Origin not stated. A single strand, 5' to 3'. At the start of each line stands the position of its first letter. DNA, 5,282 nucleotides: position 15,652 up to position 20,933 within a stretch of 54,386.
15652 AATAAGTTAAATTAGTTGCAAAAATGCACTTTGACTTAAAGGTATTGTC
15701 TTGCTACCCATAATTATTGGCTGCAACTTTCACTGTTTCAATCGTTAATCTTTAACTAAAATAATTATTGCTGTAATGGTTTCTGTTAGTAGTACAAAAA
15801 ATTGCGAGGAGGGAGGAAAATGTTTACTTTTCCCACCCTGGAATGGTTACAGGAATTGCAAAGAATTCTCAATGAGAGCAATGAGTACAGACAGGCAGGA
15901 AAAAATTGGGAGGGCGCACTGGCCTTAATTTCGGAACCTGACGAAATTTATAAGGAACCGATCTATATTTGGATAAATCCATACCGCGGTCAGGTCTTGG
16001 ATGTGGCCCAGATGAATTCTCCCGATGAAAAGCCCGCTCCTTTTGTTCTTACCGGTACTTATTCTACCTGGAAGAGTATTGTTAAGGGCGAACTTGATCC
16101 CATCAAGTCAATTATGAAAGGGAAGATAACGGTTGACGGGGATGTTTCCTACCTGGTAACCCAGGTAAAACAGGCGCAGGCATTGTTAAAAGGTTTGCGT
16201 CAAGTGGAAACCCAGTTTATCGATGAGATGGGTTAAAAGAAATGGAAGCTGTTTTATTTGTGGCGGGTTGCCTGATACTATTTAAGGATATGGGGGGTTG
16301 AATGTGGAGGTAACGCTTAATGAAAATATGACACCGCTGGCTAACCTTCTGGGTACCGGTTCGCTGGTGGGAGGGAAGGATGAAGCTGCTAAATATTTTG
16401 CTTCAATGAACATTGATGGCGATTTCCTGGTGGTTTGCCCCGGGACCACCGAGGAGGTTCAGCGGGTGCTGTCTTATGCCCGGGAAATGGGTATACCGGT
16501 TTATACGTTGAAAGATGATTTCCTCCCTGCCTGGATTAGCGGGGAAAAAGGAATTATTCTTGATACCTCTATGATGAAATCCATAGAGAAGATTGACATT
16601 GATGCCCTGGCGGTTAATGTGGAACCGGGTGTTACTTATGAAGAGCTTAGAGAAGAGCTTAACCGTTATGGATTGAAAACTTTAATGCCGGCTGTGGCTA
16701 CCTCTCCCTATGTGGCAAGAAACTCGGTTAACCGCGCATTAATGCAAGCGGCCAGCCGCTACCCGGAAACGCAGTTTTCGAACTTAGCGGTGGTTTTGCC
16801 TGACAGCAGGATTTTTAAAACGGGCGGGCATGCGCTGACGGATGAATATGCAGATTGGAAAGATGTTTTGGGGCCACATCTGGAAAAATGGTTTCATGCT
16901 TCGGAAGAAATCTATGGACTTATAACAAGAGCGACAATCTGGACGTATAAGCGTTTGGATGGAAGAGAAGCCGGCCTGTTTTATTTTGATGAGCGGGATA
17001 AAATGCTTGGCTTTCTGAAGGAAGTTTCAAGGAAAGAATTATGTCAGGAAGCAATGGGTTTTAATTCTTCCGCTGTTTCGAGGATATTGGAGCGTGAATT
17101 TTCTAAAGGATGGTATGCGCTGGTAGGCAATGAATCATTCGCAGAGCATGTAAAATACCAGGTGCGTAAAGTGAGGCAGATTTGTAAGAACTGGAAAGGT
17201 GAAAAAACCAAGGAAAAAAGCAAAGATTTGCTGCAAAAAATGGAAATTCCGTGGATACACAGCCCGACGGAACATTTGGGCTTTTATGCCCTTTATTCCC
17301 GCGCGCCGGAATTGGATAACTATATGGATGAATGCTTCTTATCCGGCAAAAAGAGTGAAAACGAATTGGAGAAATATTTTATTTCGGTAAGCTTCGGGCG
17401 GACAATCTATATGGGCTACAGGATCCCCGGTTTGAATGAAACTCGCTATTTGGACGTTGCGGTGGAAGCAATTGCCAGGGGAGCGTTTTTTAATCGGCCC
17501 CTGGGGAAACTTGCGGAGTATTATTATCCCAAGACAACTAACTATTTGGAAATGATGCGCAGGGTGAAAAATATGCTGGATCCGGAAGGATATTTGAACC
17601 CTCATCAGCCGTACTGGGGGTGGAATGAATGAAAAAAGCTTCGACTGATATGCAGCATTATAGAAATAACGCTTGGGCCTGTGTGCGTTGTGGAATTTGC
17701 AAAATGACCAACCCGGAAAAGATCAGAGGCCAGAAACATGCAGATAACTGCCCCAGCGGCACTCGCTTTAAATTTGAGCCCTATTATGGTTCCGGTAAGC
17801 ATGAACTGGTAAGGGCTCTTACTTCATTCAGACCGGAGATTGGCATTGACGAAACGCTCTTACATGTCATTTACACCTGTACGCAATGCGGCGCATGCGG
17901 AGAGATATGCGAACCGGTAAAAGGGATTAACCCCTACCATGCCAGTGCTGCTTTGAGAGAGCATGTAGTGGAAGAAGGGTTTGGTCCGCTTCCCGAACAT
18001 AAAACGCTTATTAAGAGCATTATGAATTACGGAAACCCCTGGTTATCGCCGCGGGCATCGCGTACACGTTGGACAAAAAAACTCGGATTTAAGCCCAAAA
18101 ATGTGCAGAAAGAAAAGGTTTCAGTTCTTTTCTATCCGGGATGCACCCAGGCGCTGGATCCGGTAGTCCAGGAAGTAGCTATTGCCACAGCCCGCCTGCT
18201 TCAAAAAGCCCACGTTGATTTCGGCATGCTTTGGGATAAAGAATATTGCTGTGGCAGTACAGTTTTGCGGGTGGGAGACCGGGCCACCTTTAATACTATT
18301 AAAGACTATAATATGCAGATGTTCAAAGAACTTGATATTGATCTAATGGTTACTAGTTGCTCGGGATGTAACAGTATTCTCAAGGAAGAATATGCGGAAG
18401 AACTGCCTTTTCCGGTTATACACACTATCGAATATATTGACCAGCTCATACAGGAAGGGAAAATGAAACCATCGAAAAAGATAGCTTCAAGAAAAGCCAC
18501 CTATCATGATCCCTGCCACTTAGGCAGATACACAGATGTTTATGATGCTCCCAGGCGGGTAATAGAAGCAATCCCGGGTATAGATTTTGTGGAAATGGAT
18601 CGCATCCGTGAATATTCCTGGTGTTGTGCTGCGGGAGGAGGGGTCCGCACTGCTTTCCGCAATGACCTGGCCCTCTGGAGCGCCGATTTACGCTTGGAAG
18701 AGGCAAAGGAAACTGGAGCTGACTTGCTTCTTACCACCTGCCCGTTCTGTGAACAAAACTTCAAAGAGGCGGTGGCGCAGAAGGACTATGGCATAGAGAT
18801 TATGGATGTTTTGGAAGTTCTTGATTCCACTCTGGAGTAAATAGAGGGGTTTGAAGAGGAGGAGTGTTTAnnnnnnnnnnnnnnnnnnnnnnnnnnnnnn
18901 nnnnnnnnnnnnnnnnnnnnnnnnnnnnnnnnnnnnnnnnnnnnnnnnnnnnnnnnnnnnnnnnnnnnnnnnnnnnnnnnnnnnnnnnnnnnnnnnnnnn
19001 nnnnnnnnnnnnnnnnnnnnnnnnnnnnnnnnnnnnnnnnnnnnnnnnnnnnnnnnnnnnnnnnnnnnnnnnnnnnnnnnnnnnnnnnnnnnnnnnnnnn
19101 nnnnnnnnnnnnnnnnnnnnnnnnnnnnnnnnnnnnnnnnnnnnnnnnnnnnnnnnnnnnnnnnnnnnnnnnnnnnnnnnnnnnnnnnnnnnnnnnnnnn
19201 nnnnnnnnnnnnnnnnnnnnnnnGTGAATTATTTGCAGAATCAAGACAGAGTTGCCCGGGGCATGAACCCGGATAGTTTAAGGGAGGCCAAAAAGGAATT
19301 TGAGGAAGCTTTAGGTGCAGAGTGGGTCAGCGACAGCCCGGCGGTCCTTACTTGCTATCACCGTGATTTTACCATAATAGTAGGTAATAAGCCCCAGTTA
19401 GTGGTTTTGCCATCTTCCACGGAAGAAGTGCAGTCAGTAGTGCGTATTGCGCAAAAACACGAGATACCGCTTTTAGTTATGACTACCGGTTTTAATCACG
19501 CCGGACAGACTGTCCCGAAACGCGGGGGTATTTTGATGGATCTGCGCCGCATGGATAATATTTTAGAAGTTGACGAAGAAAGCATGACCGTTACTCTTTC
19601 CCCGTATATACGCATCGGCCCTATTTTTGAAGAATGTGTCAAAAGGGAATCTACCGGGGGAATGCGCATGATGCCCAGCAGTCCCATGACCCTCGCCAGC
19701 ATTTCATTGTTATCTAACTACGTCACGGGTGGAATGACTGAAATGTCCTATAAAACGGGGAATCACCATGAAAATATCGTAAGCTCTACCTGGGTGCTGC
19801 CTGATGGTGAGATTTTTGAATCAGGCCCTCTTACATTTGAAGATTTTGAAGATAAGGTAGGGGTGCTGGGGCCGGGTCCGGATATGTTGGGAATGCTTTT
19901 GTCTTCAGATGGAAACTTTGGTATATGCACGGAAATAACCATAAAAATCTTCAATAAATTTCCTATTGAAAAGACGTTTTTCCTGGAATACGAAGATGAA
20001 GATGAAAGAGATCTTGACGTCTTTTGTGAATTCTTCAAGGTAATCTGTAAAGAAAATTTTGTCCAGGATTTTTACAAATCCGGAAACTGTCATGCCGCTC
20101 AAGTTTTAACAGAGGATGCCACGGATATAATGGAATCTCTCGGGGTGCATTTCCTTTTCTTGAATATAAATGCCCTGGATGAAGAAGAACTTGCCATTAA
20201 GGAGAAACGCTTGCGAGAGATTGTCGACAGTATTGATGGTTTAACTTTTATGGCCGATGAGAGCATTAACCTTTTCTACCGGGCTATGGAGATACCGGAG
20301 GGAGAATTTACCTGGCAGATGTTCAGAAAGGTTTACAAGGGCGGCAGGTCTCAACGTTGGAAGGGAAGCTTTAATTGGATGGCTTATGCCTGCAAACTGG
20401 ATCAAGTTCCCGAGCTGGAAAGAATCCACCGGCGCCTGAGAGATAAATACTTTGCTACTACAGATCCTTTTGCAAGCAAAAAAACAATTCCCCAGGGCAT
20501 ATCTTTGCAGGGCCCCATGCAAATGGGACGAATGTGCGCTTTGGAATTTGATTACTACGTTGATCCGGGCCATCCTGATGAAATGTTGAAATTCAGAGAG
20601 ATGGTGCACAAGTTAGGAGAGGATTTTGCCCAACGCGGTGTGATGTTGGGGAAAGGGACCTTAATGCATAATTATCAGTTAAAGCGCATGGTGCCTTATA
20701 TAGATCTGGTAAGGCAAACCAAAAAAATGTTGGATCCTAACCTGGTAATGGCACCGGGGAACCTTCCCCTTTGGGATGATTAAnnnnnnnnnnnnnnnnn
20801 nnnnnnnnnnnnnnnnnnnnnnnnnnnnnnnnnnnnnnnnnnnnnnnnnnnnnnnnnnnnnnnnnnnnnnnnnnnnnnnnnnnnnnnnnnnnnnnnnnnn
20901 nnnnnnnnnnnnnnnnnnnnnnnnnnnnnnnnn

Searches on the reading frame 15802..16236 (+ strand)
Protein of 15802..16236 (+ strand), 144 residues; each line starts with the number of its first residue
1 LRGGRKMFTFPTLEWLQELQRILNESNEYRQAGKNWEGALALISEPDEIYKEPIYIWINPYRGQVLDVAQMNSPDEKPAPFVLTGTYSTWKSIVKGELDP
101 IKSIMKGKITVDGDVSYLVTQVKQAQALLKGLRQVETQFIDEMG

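Call 7: search_protein_families(library=pfam, proteins=[window:15802-16236:+], max_evalue=0.0001)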
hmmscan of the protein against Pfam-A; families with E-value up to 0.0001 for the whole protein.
window:15802-16236:+ (144 aa): 1 family
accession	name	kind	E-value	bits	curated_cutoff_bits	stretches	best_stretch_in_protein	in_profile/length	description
PF02036.22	SCP2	-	3.1e-09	37.5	21.3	1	20-117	2-92/101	SCP-2 sterol transfer family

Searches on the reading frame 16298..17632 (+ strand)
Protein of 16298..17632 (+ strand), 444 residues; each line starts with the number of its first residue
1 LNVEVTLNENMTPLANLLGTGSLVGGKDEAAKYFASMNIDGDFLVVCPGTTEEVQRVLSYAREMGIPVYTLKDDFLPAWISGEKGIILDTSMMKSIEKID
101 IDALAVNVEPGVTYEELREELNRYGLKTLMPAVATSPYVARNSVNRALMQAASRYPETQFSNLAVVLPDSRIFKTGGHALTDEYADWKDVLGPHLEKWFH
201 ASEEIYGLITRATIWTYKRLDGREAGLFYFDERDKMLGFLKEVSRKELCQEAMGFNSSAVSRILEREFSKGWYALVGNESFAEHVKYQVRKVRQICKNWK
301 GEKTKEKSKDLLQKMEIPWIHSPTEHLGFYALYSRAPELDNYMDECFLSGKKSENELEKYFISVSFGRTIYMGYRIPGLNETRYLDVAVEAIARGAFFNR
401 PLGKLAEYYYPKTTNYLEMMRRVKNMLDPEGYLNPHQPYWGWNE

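Call 7: search_protein_families(library=pfam, proteins=[window:16298-17632:+], max_evalue=0.0001)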
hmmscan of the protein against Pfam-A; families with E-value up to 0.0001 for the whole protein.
window:16298-17632:+ (444 aa): 2 families
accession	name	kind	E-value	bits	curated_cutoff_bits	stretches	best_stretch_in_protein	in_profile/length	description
PF01565.28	FAD_binding_4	-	1.1e-14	54.7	26.4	1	45-175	4-138/139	FAD binding domain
PF02913.24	FAD-oxidase_C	-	7.8e-05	22.9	21.2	0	406-436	216-246/248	FAD linked oxidases, C-terminal domain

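Call 35: search_protein_families(library=ncbifam, proteins=[window:16298-17632:+], max_evalue=0.00001)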
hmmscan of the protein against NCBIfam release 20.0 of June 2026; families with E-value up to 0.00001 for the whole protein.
window:16298-17632:+ (444 aa): 1 family
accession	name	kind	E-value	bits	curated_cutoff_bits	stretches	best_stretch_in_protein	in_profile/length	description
TIGR00387.1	glcD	equivalog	1.4e-16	60.3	567.9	1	45-306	1-266/413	glycolate oxidase subunit GlcD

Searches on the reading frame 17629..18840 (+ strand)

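Call 7: search_protein_families(library=pfam, proteins=[window:17629-18840:+], max_evalue=0.0001)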
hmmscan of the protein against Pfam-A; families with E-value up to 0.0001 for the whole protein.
window:17629-18840:+ (403 aa): 2 families
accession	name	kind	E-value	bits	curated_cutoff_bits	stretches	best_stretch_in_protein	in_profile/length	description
PF02754.22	CCG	-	1.2e-33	115.5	20.6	2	291-378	2-84/85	Cysteine-rich domain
PF13183.11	Fer4_8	-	3.6e-07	31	27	1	17-94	4-64/68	4Fe-4S dicluster domain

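Call 35: search_protein_families(library=ncbifam, proteins=[window:17629-18840:+], max_evalue=0.00001)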
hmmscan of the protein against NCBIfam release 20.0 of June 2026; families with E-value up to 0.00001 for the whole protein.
window:17629-18840:+ (403 aa): 10 families
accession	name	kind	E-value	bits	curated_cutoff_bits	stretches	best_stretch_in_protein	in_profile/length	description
NF004898.0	PRK06259.1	equivalog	1.6e-62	211.7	385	1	74-400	178-486/488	fumarate reductase (CoM/CoB) subunit TfrB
NF045670.1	quin_L_LdhH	equivalog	4.1e-35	121.2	800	1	156-398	459-705/706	L-lactate dehydrogenase (quinone) large subunit LdhH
NF045663.1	diclust_near_Sec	equivalog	2.5e-23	82.1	530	1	79-381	350-621/759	pyridine nucleotide-disulfide oxidoreductase/dicluster-binding protein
NF045724.1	ferredox_TmcB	equivalog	9.9e-22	77.1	735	1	186-398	206-424/430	electron transfer complex ferredoxin TmcB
NF008369.0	PRK11168.1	equivalog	1.2e-17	63.9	278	1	147-381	149-383/401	anaerobic glycerol-3-phosphate dehydrogenase subunit C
NF045711.1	sulf_resp_HmcF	equivalog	4e-16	58.9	750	1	258-382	304-429/457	sulfate respiration complex iron-sulfur protein HmcF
TIGR03288.1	CoB_CoM_SS_B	equivalog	1.1e-12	47.9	345.15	1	320-380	180-239/290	CoB--CoM heterodisulfide reductase subunit B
NF045796.1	DsrK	equivalog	4.4e-12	45.4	400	1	262-380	298-418/453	sulfate reduction electron transfer complex DsrMKJOP subunit DsrK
TIGR03379.1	glycerol3P_GlpC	equivalog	1.7e-10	40.2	279.9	1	163-380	161-379/397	anaerobic glycerol-3-phosphate dehydrogenase subunit GlpC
NF008434.0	PRK11274.1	equivalog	3.1e-09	36.3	333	1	154-383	157-393/409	glycolate oxidase subunit GlcF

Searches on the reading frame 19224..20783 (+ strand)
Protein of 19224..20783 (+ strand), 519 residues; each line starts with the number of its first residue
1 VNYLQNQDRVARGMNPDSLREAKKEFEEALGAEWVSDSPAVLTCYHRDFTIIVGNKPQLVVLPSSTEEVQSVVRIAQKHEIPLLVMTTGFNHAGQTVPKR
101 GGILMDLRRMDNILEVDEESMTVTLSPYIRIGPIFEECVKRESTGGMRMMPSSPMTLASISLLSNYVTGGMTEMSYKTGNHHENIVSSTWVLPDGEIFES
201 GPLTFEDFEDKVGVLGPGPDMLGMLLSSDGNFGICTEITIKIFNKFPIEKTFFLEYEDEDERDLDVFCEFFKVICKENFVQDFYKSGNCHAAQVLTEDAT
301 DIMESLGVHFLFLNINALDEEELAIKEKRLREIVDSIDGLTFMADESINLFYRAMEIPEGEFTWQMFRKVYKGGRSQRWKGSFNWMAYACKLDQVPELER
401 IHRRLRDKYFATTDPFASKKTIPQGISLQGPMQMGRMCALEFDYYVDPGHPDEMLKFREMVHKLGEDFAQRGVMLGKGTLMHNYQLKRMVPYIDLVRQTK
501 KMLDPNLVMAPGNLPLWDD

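Call 7: search_protein_families(library=pfam, proteins=[window:19224-20783:+], max_evalue=0.0001)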
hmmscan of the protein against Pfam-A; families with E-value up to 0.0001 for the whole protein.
window:19224-20783:+ (519 aa): 1 family
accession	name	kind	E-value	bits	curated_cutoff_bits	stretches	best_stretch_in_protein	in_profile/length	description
PF01565.28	FAD_binding_4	-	2.5e-23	82.8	26.4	1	57-199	1-137/139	FAD binding domain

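Call 35: search_protein_families(library=ncbifam, proteins=[window:19224-20783:+], max_evalue=0.00001)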
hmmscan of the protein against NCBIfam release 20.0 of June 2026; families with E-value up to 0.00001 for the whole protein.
window:19224-20783:+ (519 aa): 4 families
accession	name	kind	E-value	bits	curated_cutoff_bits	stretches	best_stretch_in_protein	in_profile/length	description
TIGR00387.1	glcD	equivalog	8.7e-21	74.2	567.9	1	60-260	1-188/413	glycolate oxidase subunit GlcD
NF008408.0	PRK11230.1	equivalog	9.5e-15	54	897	1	45-259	44-244/499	glycolate oxidase subunit GlcD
TIGR01678.1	FAD_lactone_ox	subfamily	5.9e-07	28.7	396.8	1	51-252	9-188/438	sugar 1,4-lactone oxidase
TIGR01679.1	bact_FAD_ox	subfamily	1.8e-06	27.2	292.25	1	54-509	9-409/419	FAD-linked oxidoreductase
